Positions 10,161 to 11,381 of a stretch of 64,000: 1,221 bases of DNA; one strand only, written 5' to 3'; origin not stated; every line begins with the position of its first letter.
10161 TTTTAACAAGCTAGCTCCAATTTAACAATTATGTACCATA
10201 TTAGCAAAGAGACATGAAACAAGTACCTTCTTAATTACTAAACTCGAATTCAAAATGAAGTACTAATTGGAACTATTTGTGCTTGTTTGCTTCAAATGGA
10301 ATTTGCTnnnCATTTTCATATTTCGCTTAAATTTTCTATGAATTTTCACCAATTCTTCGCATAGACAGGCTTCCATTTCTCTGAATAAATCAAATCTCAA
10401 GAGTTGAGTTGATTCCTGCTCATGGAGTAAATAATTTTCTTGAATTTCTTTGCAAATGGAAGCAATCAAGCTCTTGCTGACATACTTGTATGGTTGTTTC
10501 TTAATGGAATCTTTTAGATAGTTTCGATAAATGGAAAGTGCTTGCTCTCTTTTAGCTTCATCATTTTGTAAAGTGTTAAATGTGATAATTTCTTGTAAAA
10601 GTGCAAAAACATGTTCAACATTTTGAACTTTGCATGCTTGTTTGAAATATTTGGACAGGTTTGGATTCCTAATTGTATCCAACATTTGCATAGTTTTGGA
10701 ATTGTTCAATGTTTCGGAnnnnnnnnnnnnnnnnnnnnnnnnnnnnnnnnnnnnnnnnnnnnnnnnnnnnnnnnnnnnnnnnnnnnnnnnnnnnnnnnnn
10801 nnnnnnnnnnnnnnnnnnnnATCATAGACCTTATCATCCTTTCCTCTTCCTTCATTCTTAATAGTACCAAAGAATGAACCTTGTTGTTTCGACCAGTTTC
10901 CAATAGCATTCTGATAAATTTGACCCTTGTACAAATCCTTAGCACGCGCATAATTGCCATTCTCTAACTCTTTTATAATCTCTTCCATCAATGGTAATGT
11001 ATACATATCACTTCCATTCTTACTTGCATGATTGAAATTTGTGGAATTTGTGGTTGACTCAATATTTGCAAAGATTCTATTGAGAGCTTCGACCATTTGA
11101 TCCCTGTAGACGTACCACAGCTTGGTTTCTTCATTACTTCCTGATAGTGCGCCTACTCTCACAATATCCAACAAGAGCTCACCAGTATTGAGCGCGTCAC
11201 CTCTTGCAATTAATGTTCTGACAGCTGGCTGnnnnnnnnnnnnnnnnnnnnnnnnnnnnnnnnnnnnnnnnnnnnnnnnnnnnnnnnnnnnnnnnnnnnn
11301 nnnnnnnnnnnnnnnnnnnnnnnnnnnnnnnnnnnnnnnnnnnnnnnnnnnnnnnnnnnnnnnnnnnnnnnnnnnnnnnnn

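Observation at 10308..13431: Divergent head-to-head pair of two-TM 'LIARGD' proteins with RGS-like tails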

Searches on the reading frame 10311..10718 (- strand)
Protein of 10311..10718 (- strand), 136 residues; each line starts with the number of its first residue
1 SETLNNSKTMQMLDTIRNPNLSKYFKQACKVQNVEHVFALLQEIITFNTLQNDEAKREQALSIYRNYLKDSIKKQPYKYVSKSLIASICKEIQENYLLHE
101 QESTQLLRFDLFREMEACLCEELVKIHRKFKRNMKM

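Call 42: search_solved_structures(query=A5, max_evalue=0.001, show_alignments=4)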
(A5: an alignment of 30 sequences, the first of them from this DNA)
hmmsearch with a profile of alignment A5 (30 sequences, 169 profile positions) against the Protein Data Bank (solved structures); distinct sequences matched with E-value up to 0.001: 0.

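Call 43: search_solved_structures(query=A5, max_evalue=10, show_alignments=5)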
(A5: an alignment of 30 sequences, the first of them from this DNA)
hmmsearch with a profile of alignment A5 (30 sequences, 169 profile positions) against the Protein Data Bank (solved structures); distinct sequences matched with E-value up to 10: 13.
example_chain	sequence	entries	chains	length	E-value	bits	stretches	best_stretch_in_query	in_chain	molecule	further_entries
8whm_B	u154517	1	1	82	0.033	17.3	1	75-133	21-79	Pleckstrin homology-like domain family B member 2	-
2i59_A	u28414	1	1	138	0.063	16.3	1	14-81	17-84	Regulator of G-protein signaling 10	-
2dlr_A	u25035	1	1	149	0.085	15.9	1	14-59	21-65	Regulator of G-protein signaling 10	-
2ihb_B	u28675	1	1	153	0.16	15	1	12-79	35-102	Regulator of G-protein signalling 10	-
2oj4_A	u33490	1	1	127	0.2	14.7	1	91-151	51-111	Regulator of G-protein signaling 3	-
7aor_l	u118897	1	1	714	0.62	13.1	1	82-142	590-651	mS52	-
6hiw_DE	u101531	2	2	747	0.82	12.7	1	81-142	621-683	mS52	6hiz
6sg9_DE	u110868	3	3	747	0.82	12.7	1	81-142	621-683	mS52 | Mitochondrial SSU ribosomal protein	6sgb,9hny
6hiv_DE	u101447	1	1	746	0.83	12.7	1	81-142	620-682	mS52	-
7pua_DE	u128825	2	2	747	0.84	12.7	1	81-142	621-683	mS52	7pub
2v4z_B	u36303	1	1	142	0.9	12.6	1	95-150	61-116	REGULATOR OF G-PROTEIN SIGNALING 2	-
1emu_A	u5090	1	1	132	1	12.4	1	90-165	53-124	AXIN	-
4rgw_A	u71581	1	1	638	4.2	10.4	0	36-96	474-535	Transcription initiation factor TFIID subunit 1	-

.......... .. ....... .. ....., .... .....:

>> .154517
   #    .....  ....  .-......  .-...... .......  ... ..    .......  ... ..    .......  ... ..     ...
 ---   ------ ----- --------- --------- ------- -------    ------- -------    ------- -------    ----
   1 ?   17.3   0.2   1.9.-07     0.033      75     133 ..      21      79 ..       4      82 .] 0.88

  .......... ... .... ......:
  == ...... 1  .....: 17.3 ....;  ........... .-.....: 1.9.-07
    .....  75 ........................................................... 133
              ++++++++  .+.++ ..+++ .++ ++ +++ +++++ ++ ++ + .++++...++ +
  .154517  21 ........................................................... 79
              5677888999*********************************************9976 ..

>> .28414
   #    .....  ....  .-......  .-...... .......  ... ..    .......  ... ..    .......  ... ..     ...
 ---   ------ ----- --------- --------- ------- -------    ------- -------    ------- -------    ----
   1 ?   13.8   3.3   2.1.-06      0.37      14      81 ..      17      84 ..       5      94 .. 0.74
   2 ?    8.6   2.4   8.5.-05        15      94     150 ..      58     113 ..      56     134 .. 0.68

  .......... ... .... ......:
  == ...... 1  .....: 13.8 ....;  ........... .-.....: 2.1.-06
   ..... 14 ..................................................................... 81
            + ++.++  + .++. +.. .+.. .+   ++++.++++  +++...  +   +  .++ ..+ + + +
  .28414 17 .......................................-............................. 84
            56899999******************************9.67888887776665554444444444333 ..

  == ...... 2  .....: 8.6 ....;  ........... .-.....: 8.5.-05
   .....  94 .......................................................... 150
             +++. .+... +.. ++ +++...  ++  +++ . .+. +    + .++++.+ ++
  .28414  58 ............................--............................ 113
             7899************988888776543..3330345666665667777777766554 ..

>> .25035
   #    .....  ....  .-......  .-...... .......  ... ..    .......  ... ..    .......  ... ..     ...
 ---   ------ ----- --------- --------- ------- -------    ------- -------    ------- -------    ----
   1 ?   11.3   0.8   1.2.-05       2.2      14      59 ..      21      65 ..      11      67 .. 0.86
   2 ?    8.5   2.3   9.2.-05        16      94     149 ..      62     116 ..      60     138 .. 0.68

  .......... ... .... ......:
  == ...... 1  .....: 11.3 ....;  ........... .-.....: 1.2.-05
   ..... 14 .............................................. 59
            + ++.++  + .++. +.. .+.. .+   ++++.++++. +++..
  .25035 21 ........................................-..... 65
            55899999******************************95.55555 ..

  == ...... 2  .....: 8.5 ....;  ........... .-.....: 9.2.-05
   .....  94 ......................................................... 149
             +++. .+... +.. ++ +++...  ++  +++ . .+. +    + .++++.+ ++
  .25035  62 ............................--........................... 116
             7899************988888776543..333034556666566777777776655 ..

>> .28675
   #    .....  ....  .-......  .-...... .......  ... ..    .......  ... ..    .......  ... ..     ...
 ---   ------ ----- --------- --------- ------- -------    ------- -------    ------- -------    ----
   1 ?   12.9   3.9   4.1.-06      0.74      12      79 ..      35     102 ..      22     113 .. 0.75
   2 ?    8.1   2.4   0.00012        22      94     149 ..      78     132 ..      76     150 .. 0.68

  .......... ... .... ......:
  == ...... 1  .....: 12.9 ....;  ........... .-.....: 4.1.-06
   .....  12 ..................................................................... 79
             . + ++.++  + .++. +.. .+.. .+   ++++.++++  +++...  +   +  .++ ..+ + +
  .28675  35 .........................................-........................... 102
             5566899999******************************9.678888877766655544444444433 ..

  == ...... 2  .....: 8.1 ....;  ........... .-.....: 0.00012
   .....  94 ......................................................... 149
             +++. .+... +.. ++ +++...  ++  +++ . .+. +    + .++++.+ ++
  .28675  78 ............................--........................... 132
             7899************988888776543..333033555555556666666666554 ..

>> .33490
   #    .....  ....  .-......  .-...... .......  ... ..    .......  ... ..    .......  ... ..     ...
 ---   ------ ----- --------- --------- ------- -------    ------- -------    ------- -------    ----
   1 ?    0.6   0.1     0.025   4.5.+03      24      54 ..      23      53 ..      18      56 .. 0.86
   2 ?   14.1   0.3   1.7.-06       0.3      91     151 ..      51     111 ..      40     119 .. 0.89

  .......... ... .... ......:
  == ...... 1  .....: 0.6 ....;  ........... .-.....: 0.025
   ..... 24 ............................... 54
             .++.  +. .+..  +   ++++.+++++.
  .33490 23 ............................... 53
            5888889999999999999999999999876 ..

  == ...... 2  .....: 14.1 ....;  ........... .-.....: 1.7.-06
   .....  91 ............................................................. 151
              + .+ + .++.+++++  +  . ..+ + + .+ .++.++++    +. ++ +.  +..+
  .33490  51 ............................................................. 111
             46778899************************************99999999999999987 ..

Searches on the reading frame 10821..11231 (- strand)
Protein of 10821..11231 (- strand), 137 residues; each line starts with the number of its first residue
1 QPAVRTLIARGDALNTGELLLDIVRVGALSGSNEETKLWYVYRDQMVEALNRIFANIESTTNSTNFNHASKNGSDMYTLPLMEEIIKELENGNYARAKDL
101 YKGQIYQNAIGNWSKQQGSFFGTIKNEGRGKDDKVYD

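Call 38: search_solved_structures(query=A4, max_evalue=10, show_alignments=3)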
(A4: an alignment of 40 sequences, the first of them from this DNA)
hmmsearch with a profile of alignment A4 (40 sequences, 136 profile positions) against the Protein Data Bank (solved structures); distinct sequences matched with E-value up to 10: 29.
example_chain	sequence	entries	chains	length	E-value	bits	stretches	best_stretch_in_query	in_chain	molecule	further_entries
9v4l_A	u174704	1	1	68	0.057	16.3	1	71-123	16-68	de novo designed Zinc binding protein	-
9k7z_A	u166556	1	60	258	0.066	16.1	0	76-101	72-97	Cage-i53-Zn1-HEHE-16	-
9kfx_A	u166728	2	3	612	0.14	15.1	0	76-101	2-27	Synthetic PPR-DYW protein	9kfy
4y6c_A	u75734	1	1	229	0.25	14.3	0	80-102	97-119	ANSERINA PUTATIVE KINESIN LIGHT chain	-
9zre_A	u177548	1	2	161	0.34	13.8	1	49-128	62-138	Polyprotein P1234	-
9zrf_A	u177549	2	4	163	0.35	13.8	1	49-128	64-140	Polyprotein P1234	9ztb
5mqx_A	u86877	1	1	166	0.37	13.7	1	49-127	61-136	Non-structural protein3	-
4i0x_B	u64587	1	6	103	0.37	13.7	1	69-111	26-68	ESAT-6-like protein MAB_3113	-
3gqe_A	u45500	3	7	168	0.38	13.7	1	49-127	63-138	Non-structural protein 3 | Non-structural polyprotein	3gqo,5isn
6frk_r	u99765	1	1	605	0.64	13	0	80-104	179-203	Signal recognition particle subunit SRP72,Signal recognition particle subunit SRP72,Signal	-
7l1f_C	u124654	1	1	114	0.65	12.9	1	45-116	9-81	Non-structural protein 8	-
9cn0_D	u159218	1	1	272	0.88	12.5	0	69-129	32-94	Outer membrane protein assembly factor BamD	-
7obq_z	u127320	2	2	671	0.91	12.5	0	80-104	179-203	Signal recognition particle subunit SRP72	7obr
6fkr_1t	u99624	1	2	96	0.96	12.4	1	70-103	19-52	30S ribosomal protein S20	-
9lnt_A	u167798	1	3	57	0.98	12.4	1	77-102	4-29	mAIT03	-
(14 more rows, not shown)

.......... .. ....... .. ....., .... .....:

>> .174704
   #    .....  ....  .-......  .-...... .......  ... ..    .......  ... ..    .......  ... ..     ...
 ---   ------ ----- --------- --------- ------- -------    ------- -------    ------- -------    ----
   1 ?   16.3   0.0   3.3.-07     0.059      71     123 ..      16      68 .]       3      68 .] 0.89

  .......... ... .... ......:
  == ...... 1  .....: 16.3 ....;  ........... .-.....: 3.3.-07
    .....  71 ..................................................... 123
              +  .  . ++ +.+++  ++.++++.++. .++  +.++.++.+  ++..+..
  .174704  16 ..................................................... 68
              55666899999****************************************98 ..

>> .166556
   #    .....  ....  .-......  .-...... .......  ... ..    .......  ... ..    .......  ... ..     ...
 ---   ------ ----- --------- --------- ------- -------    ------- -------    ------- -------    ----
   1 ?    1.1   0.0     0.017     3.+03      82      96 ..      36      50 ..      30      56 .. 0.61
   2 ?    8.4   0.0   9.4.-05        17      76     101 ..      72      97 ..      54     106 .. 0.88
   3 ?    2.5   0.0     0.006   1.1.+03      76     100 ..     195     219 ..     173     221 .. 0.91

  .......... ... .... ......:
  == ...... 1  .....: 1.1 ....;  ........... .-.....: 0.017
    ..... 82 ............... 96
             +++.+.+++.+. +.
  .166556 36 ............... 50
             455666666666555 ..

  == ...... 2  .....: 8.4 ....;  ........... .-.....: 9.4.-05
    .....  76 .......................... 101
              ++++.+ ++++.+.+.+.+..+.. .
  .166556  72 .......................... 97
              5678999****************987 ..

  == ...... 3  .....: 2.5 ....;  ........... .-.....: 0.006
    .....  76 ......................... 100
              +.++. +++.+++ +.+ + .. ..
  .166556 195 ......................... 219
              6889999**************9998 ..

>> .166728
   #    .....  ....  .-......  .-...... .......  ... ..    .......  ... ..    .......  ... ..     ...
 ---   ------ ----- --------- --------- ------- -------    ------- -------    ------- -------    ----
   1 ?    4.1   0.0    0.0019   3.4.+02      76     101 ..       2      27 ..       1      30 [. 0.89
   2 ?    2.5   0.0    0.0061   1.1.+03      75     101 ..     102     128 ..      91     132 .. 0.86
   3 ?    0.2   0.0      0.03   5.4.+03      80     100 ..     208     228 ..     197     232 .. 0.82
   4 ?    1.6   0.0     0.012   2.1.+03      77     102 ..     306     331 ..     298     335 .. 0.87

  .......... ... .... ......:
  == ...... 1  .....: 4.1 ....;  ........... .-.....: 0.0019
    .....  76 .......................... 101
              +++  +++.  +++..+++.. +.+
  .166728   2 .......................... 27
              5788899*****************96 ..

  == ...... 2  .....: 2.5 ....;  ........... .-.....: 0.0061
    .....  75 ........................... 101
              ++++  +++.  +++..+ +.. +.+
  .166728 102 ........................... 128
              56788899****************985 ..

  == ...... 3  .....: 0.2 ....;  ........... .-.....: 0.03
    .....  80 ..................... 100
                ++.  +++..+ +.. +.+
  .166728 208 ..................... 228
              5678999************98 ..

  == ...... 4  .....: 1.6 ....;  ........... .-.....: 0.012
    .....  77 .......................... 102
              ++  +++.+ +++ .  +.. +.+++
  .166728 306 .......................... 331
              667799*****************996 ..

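Call 39: search_protein_families(library=pfam, alignment_id=A4, max_evalue=1)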
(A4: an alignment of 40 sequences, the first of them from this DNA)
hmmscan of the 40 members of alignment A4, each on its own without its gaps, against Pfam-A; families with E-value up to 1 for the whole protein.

A. member 1, seq(137 aa): 1 family
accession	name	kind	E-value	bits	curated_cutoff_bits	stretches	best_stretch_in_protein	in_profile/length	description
PF19578.4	DUF6090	-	0.033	14.5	23.5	1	47-129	73-160/182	Family of unknown function (DUF6090)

B. families by the number of members that match (of 40 scanned): 34 families (the first 25 are shown)
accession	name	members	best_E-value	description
PF12729.13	4HB_MCP_1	4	0.023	Four helix bundle sensory module for signal transduction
PF16853.11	CDC13_N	1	0.013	Cell division control protein 13 N-terminus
PF01158.23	Ribosomal_L36e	1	0.017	Ribosomal protein L36e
PF13108.11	DUF3969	1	0.019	Protein of unknown function (DUF3969)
PF21718.4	KH_DTX3L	1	0.029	DTX3L, KH-like domain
PF19578.4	DUF6090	1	0.033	Family of unknown function (DUF6090)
PF10438.15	Cyc-maltodext_C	1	0.034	Cyclo-malto-dextrinase C-terminal domain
PF21154.2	RPN7_PSMD6_C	1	0.035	26S proteasome regulatory subunit RPN7/PSMD6 C-terminal helix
PF04007.18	DUF354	1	0.037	Protein of unknown function (DUF354)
PF25385.1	HEAT_MEC1_N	1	0.037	MEC1-like, HEAT repeats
PF23365.1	DUF7090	1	0.038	Family of unknown function (DUF7090)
PF11031.13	Phage_holin_T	1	0.038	Bacteriophage T holin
PF07719.23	TPR_2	1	0.045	Tetratricopeptide repeat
PF20951.2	Flu_PB2_6th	1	0.049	Influenza RNA polymerase PB2 6th domain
PF01664.22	Reo_sigma1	1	0.057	Reovirus viral attachment protein sigma 1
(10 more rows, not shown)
